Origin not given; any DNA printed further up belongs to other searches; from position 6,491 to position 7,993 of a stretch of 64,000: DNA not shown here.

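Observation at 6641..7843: Internally duplicated Fd-MvhD-Fd-MvhD protein with divergent N-terminal cysteine motifs in both MvhD-like repeats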

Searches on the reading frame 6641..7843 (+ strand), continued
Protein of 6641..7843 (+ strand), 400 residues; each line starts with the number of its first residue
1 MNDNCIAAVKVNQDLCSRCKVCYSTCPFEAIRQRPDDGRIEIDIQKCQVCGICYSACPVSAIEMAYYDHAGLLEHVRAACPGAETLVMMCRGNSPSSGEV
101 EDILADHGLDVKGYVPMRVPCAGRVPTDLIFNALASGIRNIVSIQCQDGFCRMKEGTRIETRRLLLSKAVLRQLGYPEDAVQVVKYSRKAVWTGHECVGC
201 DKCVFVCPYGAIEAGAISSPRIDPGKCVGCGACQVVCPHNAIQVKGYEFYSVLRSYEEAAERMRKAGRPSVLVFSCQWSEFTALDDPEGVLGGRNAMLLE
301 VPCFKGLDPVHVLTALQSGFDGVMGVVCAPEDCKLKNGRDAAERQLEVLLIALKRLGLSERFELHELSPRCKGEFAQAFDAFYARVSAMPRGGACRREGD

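Call 61: find_encoding_contigs(protein=P0127, flank=7000, max_places=1)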
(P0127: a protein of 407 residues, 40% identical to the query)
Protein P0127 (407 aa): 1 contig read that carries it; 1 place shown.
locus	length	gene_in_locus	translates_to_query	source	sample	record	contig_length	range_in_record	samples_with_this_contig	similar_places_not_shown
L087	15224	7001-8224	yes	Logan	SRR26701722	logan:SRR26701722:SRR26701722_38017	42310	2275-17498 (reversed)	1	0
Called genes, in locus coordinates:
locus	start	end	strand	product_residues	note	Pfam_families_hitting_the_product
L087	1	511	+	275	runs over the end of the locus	PF02007:MtrH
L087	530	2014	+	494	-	PF09887:DUF2114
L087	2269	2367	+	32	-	-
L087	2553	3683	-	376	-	PF04055:Radical_SAM, PF19288:CofH_C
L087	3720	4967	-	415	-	PF04055:Radical_SAM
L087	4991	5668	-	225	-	PF01872:RibD_C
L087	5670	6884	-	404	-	PF01979:Amidohydro_1, PF07969:Amidohydro_3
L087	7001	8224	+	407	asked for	PF00037:Fer4 (faint), PF12797:Fer4_2 (faint), PF12837:Fer4_6 (faint), PF02662:FlpD, PF12838:Fer4_7 (weak), PF14697:Fer4_21, PF13237:Fer4_10 (weak), PF02662:FlpD, +4 more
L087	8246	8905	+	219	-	PF12225:DUF5981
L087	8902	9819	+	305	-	PF02219:MTHFR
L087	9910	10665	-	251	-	PF01261:AP_endonuc_2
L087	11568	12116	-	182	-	-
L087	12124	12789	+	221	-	PF00082:Peptidase_S8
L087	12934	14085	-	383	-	PF07690:MFS_1, PF12832:MFS_1_like, PF00083:Sugar_tr (weak), PF07690:MFS_1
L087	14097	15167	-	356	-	PF04055:Radical_SAM, PF13353:Fer4_12 (weak), PF13186:SPASM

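Call 62: find_encoding_contigs(protein=P0134, flank=7000, max_places=1)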
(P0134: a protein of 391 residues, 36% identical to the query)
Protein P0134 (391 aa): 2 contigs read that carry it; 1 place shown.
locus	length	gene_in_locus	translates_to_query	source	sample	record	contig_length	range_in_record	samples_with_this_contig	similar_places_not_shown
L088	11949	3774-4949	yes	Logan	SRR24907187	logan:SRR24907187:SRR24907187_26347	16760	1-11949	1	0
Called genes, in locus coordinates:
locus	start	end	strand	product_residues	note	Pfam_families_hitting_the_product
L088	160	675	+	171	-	-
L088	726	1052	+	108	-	PF02359:CDC48_N (faint)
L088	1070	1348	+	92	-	-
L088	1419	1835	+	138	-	PF00571:CBS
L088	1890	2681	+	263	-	PF00850:Hist_deacetyl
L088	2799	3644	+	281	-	PF01913:FTR, PF02741:FTR_C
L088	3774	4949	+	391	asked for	PF00037:Fer4 (weak), PF13237:Fer4_10 (weak), PF14697:Fer4_21, PF12838:Fer4_7, PF13237:Fer4_10, PF14697:Fer4_21, PF13187:Fer4_9, PF02662:FlpD, +15 more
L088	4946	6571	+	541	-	PF12225:DUF5981, PF02219:MTHFR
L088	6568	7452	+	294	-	PF01058:Oxidored_q6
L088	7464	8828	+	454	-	PF27537:HoxH (faint), PF00374:NiFeSe_Hases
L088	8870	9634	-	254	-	PF00142:Fer4_NifH (weak), PF01656:CbiA, PF02374:ArsA_ATPase, PF06564:CBP_BcsQ (faint), PF10609:ParA, PF13614:AAA_31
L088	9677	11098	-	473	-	PF04060:FeS, PF03599:CdhD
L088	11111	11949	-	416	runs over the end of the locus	PF03599:CdhD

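Call 63: find_encoding_contigs(protein=P0136, flank=7000, max_places=1)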
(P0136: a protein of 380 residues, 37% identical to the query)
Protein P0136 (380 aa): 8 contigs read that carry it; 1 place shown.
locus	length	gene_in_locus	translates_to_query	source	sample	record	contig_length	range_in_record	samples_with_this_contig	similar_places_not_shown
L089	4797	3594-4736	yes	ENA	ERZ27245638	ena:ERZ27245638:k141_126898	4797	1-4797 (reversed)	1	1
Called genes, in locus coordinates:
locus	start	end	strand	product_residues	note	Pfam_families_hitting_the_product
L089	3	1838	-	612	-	?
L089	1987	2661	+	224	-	PF12225:DUF5981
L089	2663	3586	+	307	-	PF02219:MTHFR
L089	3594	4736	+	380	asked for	PF13237:Fer4_10, PF14697:Fer4_21, PF12838:Fer4_7, PF02662:FlpD, PF00037:Fer4, PF13237:Fer4_10, PF14697:Fer4_21, PF12838:Fer4_7, +17 more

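Call 76: list_cluster_members(proteins=[window:6641-7840:+, P0012, P0010, P0134, P0125])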
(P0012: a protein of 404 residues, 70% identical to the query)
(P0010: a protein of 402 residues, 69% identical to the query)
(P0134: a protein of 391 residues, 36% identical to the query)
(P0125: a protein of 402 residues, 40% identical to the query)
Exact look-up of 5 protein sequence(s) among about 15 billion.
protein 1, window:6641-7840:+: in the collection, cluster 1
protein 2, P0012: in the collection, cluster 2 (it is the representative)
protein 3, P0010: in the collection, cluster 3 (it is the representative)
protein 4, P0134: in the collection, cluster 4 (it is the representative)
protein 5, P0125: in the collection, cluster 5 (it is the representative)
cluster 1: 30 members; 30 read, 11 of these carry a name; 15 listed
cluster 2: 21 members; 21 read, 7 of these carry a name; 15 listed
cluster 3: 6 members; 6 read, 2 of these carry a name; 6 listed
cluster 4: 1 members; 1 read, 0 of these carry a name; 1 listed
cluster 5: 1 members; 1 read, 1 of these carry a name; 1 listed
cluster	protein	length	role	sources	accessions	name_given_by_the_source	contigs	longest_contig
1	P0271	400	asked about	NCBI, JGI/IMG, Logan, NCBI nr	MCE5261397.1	MAG: hydrogenase iron-sulfur subunit [Euryarchaeota archaeon] | hydrogenase iron-sulfur subunit [Euryarchaeota archaeon]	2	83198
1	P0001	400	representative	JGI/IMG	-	-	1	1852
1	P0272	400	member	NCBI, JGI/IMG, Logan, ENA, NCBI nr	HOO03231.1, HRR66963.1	MAG TPA: hydrogenase iron-sulfur subunit [Methanomassiliicoccales archaeon] | coenzyme F420-reducing hydrogenase delta subunit/ferredoxin | hydrogenase iron-sulfur subunit [Methanomassiliicoccales archaeon]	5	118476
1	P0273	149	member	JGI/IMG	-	coenzyme F420-reducing hydrogenase delta subunit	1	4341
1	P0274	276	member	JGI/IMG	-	coenzyme F420-reducing hydrogenase delta subunit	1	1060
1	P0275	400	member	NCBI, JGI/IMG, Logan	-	coenzyme F420-reducing hydrogenase delta subunit/ferredoxin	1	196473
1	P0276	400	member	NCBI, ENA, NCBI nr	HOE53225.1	MAG TPA: hydrogenase iron-sulfur subunit [Methanomassiliicoccales archaeon] | hydrogenase iron-sulfur subunit [Methanomassiliicoccales archaeon]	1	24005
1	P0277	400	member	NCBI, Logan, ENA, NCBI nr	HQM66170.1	MAG TPA: hydrogenase iron-sulfur subunit [Methanomassiliicoccales archaeon] | hydrogenase iron-sulfur subunit [Methanomassiliicoccales archaeon]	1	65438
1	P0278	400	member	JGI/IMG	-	coenzyme F420-reducing hydrogenase delta subunit/ferredoxin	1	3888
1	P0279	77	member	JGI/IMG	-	coenzyme F420-reducing hydrogenase delta subunit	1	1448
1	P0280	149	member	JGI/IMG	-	coenzyme F420-reducing hydrogenase delta subunit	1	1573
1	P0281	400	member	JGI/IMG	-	coenzyme F420-reducing hydrogenase delta subunit/ferredoxin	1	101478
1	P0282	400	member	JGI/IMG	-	-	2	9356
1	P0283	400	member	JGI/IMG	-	-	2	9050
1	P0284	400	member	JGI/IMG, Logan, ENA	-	-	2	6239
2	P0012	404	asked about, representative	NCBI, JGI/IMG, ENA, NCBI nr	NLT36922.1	MAG: hydrogenase iron-sulfur subunit [Methanomassiliicoccus sp.] | hydrogenase iron-sulfur subunit [Methanomassiliicoccus sp.]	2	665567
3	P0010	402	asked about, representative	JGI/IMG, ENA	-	-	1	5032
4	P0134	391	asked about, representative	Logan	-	-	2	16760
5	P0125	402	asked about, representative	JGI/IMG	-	coenzyme F420-reducing hydrogenase delta subunit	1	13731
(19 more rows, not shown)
